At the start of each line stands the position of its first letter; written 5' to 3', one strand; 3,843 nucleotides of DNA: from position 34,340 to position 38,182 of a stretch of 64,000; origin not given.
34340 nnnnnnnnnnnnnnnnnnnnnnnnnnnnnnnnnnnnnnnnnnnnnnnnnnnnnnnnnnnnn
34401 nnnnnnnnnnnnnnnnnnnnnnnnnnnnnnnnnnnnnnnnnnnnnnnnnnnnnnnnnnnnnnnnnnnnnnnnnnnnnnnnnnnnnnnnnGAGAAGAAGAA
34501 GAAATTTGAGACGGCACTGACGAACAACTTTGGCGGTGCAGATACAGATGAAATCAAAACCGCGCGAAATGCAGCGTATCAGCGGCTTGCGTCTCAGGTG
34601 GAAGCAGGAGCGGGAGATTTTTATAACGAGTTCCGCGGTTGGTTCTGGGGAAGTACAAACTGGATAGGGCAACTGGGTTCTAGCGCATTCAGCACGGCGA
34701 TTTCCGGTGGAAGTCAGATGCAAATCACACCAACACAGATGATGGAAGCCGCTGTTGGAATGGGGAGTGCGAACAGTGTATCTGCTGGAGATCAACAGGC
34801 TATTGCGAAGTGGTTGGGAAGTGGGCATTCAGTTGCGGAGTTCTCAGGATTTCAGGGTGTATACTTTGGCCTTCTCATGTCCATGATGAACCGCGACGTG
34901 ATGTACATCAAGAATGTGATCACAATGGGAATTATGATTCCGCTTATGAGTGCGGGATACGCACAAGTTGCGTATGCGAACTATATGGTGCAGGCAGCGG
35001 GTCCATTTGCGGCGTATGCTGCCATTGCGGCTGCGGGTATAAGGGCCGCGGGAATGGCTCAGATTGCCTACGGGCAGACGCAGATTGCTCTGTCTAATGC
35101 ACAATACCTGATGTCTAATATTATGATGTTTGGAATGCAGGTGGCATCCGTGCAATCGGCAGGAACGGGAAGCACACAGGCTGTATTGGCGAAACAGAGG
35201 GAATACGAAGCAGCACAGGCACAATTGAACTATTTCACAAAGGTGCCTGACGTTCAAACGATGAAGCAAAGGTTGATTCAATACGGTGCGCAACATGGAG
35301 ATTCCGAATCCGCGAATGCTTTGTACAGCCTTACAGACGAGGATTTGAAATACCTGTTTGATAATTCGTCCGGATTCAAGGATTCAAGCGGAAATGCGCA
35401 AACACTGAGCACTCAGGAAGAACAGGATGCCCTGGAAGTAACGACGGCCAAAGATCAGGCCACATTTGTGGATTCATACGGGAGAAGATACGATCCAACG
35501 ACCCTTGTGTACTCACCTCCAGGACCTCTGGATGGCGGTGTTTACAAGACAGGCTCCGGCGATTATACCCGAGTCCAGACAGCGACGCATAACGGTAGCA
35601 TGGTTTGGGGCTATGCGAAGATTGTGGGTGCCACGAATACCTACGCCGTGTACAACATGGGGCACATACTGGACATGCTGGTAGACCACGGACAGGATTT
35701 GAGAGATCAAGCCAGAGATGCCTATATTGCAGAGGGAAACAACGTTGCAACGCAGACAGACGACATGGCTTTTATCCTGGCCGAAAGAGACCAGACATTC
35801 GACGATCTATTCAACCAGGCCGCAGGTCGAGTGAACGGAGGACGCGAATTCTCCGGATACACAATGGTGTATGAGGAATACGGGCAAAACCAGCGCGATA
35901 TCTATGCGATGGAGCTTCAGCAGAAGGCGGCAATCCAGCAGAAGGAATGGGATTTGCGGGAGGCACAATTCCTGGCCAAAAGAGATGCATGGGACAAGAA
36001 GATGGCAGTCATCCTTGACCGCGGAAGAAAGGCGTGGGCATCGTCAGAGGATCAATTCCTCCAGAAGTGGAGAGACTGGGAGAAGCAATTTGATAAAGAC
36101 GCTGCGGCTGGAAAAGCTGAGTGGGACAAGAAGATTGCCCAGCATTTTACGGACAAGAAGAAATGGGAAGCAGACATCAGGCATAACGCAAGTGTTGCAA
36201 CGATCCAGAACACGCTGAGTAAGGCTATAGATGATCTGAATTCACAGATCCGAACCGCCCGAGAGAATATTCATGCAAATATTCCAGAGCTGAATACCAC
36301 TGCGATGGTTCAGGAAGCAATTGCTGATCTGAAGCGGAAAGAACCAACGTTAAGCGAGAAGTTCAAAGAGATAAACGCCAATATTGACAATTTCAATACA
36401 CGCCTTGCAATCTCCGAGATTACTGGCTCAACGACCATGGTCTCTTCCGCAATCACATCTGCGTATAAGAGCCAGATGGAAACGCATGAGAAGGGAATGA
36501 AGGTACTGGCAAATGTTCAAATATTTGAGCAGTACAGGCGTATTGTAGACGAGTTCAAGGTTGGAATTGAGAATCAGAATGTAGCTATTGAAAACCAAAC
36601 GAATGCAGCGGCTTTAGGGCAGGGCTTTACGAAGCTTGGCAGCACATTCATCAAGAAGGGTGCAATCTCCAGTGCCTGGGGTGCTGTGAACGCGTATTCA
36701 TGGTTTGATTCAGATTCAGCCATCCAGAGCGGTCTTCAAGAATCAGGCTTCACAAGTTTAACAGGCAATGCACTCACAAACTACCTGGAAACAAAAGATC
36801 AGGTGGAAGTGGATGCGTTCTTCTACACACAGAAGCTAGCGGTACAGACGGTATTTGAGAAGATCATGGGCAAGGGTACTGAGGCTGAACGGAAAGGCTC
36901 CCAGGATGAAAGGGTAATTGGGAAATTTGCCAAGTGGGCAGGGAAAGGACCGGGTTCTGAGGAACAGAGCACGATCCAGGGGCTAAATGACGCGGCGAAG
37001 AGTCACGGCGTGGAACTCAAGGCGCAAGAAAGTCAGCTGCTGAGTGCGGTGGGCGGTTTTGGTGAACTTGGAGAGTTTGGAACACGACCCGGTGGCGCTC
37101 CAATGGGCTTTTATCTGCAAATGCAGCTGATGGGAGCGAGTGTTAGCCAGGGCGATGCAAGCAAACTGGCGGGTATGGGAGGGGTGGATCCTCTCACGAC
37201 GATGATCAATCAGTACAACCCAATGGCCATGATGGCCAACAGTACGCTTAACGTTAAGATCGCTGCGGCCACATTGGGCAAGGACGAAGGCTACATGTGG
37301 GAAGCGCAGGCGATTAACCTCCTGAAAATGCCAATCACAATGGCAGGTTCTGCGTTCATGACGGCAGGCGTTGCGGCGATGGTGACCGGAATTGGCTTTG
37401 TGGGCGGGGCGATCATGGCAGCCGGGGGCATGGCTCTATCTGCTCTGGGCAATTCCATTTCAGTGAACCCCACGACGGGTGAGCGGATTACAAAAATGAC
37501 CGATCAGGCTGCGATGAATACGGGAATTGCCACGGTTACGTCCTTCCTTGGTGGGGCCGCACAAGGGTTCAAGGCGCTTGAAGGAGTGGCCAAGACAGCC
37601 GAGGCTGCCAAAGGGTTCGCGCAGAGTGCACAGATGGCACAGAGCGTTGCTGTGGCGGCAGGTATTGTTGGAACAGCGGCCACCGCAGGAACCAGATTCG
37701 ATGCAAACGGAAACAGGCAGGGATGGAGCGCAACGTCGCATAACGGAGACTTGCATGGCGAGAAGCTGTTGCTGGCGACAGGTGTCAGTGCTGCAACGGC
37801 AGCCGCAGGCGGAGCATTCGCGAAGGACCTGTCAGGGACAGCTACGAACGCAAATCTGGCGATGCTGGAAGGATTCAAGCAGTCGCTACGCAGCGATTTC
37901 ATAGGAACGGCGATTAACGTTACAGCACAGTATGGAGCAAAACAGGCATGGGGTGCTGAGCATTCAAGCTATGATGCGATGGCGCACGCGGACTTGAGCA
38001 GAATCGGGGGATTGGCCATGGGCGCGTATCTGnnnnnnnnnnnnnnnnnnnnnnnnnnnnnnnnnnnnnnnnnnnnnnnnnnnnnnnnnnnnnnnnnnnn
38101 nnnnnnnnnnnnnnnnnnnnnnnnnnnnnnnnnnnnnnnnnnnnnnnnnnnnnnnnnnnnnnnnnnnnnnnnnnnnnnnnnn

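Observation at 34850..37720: Two Gly/Ala-rich hydrophobic glycine-zipper-like segments inside the otherwise soluble giant protein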

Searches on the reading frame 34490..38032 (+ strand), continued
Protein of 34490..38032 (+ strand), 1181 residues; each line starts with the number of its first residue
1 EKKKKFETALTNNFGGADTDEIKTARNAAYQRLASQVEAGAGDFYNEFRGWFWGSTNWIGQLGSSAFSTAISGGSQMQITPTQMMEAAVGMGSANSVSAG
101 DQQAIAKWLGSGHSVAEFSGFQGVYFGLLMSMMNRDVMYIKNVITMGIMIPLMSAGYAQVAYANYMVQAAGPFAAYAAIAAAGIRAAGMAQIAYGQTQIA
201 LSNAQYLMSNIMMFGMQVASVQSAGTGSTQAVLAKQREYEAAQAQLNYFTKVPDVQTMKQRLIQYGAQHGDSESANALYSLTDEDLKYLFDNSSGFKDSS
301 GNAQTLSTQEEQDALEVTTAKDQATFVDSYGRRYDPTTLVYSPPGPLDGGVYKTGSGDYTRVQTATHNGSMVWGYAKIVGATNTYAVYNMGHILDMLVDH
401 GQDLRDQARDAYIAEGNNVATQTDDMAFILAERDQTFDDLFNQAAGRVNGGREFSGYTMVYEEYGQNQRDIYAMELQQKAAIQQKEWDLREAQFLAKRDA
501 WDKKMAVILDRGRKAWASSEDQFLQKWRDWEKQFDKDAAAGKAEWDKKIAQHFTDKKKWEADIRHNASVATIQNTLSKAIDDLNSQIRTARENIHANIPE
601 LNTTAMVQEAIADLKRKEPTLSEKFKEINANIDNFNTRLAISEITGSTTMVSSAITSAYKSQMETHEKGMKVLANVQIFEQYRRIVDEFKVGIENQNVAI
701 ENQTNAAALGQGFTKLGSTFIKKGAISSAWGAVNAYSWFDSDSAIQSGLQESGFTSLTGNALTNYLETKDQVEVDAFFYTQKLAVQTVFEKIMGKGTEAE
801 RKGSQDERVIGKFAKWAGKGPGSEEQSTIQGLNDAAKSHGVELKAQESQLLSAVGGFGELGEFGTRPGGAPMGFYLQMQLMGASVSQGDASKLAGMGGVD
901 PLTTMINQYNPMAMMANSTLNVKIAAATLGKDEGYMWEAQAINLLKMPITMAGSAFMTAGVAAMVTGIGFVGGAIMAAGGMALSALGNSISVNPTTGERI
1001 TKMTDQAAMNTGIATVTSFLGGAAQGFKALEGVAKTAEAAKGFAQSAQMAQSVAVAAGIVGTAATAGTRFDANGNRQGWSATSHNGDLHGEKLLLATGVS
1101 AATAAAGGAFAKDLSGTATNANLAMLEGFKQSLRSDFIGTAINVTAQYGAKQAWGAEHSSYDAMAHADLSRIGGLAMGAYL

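Call 112: search_protein_families(library=pfam, proteins=[P0033, P0036, P0038, P0041, P0058, P0059, P0060, P0068, P0115, P0120], max_evalue=0.001)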
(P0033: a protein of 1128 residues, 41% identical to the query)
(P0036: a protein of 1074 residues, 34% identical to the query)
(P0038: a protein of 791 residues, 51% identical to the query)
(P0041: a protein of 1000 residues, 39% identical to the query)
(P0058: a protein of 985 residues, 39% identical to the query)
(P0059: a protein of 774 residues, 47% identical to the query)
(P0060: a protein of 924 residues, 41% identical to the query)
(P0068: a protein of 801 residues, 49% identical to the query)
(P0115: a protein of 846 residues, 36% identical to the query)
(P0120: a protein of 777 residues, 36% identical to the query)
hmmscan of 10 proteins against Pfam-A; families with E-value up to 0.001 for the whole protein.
P0033 (1128 aa): 1 family
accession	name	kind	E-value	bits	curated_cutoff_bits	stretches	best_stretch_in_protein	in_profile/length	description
PF01551.29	Peptidase_M23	-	6e-09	36.4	28.7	1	1022-1084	37-94/96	Peptidase family M23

P0036 (1074 aa): 0 families

P0038 (791 aa): 1 family
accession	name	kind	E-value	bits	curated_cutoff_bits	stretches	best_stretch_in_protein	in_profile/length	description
PF15649.12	Tox-REase-7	-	8.5e-06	26.4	25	1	713-757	34-78/84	Restriction endonuclease fold toxin 7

P0041 (1000 aa): 0 families

P0058 (985 aa): 1 family
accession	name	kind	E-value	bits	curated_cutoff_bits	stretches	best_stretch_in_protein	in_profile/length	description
PF11860.13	Muramidase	-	1.5e-26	94.2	22.3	1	747-970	2-162/175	N-acetylmuramidase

P0059 (774 aa): 0 families

P0060 (924 aa): 0 families

P0068 (801 aa): 0 families

P0115 (846 aa): 0 families

P0120 (777 aa): 0 families

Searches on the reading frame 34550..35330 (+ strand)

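Call 54: search_protein_families(library=pfam, proteins=[window:34550-35330:+], max_evalue=10)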
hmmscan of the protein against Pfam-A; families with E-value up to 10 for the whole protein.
window:34550-35330:+ (260 aa): 1 family
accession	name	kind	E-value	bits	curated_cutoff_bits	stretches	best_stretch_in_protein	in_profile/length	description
PF11647.13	MLD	-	0.1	13.2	35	1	207-258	20-69/81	Membrane Localization Domain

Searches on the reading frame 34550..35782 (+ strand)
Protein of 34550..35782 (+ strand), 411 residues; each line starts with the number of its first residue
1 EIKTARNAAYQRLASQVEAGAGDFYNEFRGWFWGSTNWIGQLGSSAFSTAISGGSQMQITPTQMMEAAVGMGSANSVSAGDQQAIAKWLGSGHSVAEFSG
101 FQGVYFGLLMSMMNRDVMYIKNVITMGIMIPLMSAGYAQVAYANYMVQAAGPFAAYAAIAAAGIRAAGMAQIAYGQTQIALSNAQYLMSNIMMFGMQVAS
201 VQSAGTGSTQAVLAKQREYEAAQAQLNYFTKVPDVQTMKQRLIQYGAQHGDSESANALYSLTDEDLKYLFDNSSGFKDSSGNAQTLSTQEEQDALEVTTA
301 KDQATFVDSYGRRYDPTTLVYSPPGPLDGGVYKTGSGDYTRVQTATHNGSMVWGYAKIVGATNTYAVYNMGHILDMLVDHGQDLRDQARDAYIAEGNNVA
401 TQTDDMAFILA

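Call 94: predict_structure(alignment_id=A5)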
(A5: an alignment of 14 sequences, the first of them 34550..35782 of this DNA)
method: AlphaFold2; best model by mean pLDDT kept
length: 411 residues; sequences in the alignment: 14
mean_pLDDT: 83.5   pTM: 0.69
mean pLDDT of the five models: 83.5, 83.2, 82.7, 79.9, 77.3
residues with pLDDT >= 90: 164; 70-90: 202; 50-70: 26; < 50: 19
segments of 3 or more residues with pLDDT < 50: 41-57
pLDDT, mean of each block of 10 residues (from residue 1): 90 93 92 77 43 46 84 89 89 86 88 89 91 90 84 77 85 91 92 92 92 93 92 87 79 58 76 70 75 83 91 92 92 92 87 93 88 88 87 83 64 40
secondary structure, 60 per line:
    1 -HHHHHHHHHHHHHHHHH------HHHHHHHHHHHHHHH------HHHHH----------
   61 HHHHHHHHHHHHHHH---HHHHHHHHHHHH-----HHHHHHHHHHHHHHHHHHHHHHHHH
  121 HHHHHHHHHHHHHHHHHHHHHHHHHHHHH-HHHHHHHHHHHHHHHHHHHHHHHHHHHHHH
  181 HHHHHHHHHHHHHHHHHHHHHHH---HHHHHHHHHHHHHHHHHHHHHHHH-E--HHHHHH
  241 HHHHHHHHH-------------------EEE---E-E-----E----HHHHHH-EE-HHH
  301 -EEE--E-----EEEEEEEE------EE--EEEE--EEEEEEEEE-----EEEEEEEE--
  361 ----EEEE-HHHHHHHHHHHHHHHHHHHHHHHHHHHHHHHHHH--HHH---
elements in order: H2-18 H25-39 H46-50 H61-75 H79-90 H96-149 H151-203 H207-230 H235-249 E269-271 H288-293 E302-304 E313-320 E331-334 E337-345 E351-358 E365-368 H370-403

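Call 96: fold_search(model_id=the predicted structure, library=pdb)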
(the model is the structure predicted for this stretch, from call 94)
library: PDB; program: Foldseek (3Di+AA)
matches with E <= 10: 231; with E <= 0.001: 0
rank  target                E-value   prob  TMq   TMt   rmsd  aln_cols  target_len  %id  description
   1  6h2e_P                3.3e-01  0.51  0.21  0.31  20.7       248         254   10  Structure of the soluble AhlC of the tripartite alpha-pore forming toxin, AHL, from Aeromonas hydrophila. (released 2019-07-10)
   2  5c22_B                4.4e-01  0.35  0.18  0.23  11.9       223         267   10  Crystal structure of Zn-bound HlyD from E. coli (released 2016-02-17)
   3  4dcn_C                6.9e-01  0.63  0.23  0.42  15.3       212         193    8  Crystal Structure Analysis of the Arfaptin2 BAR domain in Complex with ARL1 (released 2012-06-13)
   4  5c22_A                6.9e-01  0.30  0.18  0.24  11.5       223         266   10  Crystal structure of Zn-bound HlyD from E. coli (released 2016-02-17)
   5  1i49_A                7.3e-01  0.57  0.24  0.40  17.1       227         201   11  CRYSTAL STRUCTURE ANALYSIS OF ARFAPTIN (released 2001-05-16)
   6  5c1f_A                7.3e-01  0.15  0.13  0.17  23.9       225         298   12  Structure of the Imp2 F-BAR domain (released 2016-01-27)
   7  3qwe                  7.3e-01  0.14  0.12  0.17  23.6       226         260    9  Crystal structure of the N-terminal domain of the GEM interacting protein (released 2011-03-23)
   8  3q84_A                7.3e-01  0.12  0.13  0.17  24.8       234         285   11  Crystal structure of human PACSIN 1 F-BAR domain (released 2012-02-22)
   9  5c21_B                7.7e-01  0.25  0.17  0.24  12.4       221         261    8  Crystal structure of native HlyD from E. coli (released 2016-02-17)
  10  2x3x_B                7.7e-01  0.15  0.13  0.19  24.5       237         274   10  structure of mouse syndapin I (crystal form 1) (released 2010-04-07)
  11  2yfb_B                1.1e+00  0.16  0.14  0.22  17.1       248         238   11  X-ray structure of McpS ligand binding domain in complex with succinate (released 2012-04-18)
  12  3m3w_A                1.1e+00  0.09  0.11  0.16  26.0       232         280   12  Crystal structure of mouse PACSIN3 BAR domain mutant (released 2011-03-16)
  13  5c21_A                1.2e+00  0.20  0.17  0.24  13.1       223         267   10  Crystal structure of native HlyD from E. coli (released 2016-02-17)
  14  6grj_A                1.3e+00  0.18  0.16  0.19  21.8       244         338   14  Structure of the AhlB pore of the tripartite alpha-pore forming toxin, AHL, from Aeromonas hydrophila. (released 2019-07-03)
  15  7p3r_A                1.3e+00  0.11  0.16  0.18  31.9       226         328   17  Helical structure of the toxin MakA from Vibrio cholera (released 2022-02-23)
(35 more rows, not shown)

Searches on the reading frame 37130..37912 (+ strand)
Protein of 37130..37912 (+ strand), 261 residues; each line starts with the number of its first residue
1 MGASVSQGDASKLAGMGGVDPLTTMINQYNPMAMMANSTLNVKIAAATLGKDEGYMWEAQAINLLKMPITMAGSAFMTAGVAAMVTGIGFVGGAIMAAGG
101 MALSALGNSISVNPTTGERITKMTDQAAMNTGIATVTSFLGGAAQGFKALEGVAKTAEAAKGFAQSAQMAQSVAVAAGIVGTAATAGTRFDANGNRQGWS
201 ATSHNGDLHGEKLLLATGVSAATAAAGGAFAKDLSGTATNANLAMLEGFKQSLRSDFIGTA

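Call 54: search_protein_families(library=pfam, proteins=[window:37130-37912:+], max_evalue=10)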
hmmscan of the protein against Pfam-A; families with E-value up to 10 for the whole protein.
window:37130-37912:+ (261 aa): 1 family
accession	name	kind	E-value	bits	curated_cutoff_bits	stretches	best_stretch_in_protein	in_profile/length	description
PF09946.14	DUF2178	-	0.22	12.1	22.8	1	78-142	12-73/104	Predicted membrane protein (DUF2178)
